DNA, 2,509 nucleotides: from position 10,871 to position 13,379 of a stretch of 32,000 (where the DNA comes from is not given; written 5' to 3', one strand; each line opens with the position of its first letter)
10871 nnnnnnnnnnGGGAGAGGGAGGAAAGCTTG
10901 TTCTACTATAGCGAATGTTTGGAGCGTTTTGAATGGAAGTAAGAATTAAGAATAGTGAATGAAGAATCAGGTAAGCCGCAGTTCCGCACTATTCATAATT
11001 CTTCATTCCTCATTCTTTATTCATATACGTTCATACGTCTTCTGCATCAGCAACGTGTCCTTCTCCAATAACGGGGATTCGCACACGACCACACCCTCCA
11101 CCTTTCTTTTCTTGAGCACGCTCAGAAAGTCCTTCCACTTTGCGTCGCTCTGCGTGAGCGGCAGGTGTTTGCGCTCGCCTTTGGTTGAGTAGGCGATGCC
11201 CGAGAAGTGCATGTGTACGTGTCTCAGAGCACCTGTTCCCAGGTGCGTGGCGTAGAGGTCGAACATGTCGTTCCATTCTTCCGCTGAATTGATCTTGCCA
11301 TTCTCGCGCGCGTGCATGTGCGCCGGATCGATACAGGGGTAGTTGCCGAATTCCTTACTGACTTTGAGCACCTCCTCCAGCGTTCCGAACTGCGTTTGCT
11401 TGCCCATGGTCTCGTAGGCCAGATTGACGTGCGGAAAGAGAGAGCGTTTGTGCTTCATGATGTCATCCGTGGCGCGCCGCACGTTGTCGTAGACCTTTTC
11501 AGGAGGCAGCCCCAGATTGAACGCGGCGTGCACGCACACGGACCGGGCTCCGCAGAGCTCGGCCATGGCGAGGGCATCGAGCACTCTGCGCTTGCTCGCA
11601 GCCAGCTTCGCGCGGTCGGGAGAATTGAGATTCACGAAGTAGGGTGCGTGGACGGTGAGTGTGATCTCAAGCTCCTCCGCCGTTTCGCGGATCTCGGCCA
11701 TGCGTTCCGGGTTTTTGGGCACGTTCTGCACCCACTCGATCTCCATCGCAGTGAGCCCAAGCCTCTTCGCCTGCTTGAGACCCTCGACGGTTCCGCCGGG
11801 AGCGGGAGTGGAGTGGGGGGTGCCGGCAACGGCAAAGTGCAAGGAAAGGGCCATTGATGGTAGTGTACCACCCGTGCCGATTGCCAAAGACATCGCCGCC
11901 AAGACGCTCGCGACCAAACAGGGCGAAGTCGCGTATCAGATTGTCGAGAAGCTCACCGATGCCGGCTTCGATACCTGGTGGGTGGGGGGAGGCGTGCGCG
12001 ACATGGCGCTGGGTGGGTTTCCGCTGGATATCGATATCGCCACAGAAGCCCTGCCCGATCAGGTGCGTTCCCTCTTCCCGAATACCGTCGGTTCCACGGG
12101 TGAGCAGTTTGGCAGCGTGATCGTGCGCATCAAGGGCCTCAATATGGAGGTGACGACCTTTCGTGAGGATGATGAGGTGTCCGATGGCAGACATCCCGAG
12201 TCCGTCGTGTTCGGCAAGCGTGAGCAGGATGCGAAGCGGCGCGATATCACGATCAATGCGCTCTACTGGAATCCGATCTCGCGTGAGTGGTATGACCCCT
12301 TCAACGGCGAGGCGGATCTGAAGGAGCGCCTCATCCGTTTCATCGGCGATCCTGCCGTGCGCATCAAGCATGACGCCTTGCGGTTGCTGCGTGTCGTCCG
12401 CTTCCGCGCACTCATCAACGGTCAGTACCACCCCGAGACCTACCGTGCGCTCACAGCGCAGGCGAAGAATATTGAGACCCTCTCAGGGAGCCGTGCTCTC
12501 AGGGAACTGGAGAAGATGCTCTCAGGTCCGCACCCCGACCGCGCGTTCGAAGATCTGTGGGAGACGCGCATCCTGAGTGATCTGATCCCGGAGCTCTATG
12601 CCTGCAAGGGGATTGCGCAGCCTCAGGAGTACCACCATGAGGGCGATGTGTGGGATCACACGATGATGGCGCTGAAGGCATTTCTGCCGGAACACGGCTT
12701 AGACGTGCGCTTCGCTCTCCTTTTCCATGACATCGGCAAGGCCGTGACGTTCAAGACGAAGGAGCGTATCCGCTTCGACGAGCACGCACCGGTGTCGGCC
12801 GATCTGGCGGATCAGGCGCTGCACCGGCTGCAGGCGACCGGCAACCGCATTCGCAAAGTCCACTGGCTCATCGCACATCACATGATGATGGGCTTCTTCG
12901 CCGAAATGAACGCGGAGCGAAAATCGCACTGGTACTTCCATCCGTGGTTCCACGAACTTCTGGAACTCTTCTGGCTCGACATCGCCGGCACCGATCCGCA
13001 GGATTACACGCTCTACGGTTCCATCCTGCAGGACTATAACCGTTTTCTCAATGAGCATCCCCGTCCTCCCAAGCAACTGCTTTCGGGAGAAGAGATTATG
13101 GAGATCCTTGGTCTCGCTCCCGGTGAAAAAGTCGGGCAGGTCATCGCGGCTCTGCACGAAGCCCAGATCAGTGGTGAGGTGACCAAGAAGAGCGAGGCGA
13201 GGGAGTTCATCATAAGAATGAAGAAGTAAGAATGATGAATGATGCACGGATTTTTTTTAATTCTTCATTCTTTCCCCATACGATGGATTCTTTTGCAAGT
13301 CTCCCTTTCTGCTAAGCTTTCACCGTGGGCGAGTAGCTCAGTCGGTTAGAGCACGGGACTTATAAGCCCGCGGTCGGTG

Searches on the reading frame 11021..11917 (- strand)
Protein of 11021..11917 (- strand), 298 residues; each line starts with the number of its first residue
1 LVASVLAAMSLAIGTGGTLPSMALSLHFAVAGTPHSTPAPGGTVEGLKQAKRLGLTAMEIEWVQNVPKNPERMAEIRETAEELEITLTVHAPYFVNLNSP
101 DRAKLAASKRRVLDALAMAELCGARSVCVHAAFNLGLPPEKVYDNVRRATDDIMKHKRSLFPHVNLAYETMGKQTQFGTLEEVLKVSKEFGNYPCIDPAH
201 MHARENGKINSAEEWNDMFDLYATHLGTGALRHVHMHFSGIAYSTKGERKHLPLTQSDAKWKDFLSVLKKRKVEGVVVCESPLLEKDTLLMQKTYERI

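Call 17: search_protein_families(library=pfam, proteins=[window:11021-11917:-], max_evalue=0.00001)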
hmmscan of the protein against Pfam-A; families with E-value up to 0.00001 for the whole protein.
window:11021-11917:- (298 aa): 1 family
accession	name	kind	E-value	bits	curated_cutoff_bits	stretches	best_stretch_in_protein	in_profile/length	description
PF01261.30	AP_endonuc_2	-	1.6e-33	116.9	31.1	1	48-282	2-230/249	Xylose isomerase-like TIM barrel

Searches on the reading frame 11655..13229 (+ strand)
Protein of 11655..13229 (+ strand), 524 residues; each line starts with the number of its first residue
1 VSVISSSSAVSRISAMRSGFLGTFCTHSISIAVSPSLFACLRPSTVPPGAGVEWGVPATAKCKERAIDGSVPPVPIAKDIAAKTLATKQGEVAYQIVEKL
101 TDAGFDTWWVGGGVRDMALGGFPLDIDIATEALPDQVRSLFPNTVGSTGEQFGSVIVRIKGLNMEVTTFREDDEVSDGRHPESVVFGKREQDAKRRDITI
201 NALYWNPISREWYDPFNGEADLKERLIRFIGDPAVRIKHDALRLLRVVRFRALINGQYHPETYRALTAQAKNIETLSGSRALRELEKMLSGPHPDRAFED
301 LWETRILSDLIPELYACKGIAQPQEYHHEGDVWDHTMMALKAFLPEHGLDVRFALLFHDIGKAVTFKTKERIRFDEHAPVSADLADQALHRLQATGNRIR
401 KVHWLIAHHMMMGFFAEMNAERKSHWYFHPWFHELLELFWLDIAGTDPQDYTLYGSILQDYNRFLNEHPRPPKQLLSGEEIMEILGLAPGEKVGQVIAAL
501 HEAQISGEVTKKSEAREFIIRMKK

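Call 17: search_protein_families(library=pfam, proteins=[window:11655-13229:+], max_evalue=0.00001)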
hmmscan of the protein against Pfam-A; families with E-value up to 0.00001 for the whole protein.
window:11655-13229:+ (524 aa): 2 families
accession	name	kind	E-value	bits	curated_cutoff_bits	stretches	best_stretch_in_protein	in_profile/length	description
PF01743.26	PolyA_pol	-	1.7e-31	109.7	23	1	108-228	2-126/126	Poly A polymerase head domain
PF12627.12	PolyA_pol_RNAbd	-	1.3e-13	50.9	22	1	259-314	5-60/64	Probable RNA and SrmB- binding site of polymerase A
